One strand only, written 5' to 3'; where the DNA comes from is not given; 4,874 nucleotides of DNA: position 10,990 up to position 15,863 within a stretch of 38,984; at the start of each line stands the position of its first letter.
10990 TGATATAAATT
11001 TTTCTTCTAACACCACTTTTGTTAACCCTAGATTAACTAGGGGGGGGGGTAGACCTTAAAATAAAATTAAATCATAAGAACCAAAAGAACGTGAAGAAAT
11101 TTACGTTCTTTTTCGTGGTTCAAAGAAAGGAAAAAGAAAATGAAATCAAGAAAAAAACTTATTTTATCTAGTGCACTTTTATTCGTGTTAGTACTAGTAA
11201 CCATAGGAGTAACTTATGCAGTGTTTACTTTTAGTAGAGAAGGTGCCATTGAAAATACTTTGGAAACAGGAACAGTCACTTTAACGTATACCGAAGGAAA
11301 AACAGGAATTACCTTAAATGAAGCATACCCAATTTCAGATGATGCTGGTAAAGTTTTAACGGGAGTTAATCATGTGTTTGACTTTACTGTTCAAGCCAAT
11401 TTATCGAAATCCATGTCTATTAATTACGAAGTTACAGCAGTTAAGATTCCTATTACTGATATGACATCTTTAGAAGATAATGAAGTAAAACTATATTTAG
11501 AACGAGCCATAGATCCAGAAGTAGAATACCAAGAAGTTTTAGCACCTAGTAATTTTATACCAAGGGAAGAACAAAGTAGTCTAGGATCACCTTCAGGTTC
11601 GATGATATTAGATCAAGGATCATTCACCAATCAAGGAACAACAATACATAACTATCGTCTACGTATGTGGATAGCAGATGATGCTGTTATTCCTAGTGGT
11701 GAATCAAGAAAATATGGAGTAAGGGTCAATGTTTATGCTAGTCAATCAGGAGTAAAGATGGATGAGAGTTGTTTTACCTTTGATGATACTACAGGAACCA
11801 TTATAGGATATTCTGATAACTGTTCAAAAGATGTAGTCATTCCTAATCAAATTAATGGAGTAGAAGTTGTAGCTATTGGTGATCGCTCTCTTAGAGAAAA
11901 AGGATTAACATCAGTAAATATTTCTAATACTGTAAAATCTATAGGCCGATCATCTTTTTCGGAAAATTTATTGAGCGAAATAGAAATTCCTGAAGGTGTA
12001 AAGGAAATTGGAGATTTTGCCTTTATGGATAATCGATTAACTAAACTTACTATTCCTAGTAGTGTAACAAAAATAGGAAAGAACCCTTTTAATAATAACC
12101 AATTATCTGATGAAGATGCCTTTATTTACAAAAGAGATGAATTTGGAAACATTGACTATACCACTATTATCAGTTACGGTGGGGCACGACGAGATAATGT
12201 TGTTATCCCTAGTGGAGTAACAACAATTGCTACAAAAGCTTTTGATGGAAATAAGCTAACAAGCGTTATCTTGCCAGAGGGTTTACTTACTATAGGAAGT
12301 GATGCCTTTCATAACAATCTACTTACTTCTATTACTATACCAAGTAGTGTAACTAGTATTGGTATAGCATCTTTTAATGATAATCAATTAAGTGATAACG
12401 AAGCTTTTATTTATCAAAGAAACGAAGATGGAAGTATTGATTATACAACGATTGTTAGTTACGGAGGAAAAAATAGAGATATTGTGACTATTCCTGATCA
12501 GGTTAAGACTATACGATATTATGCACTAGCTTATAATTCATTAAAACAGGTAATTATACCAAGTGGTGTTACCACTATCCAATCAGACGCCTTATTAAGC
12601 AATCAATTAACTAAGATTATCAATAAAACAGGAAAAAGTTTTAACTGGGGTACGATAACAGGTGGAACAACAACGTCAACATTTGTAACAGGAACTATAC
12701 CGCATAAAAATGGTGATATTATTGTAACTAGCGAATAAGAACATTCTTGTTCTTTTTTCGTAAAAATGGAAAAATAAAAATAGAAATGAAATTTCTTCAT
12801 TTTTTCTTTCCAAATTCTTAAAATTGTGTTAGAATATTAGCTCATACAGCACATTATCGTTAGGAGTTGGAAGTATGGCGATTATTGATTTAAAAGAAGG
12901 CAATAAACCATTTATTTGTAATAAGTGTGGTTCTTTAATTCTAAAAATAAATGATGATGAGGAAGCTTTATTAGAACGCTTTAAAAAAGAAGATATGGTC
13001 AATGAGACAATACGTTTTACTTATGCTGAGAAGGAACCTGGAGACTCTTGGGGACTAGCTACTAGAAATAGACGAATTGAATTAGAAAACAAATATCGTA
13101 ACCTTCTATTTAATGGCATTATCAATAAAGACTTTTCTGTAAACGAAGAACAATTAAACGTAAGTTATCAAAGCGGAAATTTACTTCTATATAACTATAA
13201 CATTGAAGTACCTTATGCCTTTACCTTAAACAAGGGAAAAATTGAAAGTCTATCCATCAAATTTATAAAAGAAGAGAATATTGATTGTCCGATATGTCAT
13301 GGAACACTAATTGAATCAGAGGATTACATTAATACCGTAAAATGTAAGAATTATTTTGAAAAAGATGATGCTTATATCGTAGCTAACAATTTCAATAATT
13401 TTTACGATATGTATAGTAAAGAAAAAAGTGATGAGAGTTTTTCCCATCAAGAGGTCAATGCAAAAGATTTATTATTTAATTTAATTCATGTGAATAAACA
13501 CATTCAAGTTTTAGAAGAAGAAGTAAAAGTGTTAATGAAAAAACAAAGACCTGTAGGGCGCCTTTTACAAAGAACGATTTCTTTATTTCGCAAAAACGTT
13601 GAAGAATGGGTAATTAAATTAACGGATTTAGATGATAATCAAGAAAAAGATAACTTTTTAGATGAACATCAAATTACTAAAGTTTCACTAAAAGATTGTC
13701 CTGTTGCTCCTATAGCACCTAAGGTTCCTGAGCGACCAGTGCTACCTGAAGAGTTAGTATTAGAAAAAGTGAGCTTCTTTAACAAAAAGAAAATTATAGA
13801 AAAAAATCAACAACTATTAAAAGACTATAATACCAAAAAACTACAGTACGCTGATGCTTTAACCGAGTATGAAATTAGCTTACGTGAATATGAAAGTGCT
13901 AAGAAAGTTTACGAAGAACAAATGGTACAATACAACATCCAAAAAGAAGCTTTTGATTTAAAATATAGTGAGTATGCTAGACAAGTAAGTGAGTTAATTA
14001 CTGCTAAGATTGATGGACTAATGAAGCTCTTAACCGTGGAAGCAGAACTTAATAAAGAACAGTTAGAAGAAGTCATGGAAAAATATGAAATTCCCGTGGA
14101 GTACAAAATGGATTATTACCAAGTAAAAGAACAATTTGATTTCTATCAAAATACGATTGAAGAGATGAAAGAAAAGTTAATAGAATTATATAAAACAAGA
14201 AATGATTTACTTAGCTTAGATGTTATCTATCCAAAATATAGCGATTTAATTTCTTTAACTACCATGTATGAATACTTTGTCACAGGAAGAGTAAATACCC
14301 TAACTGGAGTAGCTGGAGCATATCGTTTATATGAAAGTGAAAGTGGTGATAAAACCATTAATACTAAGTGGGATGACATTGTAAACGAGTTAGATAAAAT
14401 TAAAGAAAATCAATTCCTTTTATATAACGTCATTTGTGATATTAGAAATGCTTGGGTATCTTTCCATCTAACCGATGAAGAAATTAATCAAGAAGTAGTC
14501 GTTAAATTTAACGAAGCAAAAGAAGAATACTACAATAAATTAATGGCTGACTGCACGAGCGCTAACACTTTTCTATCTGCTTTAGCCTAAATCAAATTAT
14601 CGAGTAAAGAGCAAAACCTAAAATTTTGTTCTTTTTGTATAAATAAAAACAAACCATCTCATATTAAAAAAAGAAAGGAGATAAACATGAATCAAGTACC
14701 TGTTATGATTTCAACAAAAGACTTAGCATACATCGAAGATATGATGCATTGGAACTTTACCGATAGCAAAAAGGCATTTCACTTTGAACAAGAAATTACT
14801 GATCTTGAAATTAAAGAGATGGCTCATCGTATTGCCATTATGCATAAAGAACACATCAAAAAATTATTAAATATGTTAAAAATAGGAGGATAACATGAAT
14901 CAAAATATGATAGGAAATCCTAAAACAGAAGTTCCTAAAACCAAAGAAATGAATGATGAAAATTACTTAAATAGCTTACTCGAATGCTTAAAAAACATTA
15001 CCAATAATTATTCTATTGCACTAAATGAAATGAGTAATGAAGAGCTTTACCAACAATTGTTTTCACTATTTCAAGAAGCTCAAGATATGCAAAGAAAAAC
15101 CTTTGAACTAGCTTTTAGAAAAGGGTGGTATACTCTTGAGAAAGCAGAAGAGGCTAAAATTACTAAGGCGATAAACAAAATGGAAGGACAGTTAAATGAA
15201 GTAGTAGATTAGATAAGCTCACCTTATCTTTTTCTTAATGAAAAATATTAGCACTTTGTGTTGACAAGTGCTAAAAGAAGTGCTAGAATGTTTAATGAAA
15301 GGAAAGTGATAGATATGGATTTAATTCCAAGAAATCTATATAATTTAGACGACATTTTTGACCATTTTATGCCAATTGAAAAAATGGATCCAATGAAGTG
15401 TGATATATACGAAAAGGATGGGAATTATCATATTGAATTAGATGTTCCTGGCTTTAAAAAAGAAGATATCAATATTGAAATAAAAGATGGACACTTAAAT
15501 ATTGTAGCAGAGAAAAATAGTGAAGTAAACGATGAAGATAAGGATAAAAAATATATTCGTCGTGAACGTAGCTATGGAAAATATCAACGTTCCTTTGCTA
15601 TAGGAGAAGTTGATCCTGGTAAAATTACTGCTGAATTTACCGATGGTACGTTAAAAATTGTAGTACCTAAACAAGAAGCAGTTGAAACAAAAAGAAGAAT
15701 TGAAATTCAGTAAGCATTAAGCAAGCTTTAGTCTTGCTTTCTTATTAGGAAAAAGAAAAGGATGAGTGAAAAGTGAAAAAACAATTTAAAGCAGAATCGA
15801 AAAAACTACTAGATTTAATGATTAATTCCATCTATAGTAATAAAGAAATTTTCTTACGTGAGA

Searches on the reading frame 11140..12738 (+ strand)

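Call 63: search_protein_families(library=pfam, proteins=[window:11140-12738:+], max_evalue=0.00001)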
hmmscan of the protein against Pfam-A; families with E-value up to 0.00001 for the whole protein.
window:11140-12738:+ (532 aa): 1 family
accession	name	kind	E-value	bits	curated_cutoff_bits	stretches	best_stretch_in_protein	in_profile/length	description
PF13306.12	LRR_5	-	6e-41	139.8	27.7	2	246-322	3-81/127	BspA type Leucine rich repeat region (6 copies)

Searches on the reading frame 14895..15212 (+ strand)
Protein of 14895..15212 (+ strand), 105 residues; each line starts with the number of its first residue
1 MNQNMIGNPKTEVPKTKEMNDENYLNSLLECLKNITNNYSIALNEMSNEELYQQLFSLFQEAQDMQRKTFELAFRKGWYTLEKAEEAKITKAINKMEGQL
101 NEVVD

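Call 63: search_protein_families(library=pfam, proteins=[window:14895-15212:+], max_evalue=0.00001)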
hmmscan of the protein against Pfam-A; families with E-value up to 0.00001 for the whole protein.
window:14895-15212:+ (105 aa): 1 family
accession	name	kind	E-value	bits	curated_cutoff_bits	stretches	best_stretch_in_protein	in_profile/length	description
PF07875.18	Coat_F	-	6.5e-18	65.2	25.7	1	20-81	1-62/63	Coat F domain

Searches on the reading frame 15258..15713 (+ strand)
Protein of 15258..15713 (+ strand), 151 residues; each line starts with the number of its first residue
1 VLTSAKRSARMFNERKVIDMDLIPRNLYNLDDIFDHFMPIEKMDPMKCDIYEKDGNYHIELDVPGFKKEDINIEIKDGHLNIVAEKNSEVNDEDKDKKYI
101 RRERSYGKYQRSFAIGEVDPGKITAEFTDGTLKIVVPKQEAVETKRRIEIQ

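Call 64: search_protein_families(library=pfam, proteins=[window:15258-15713:+], max_evalue=0.00001)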
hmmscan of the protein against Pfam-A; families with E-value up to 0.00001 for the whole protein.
window:15258-15713:+ (151 aa): 1 family
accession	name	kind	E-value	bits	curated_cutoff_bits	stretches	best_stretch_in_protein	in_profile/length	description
PF00011.27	HSP20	-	1.8e-24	86.2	20.8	1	49-151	1-102/102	Hsp20/alpha crystallin family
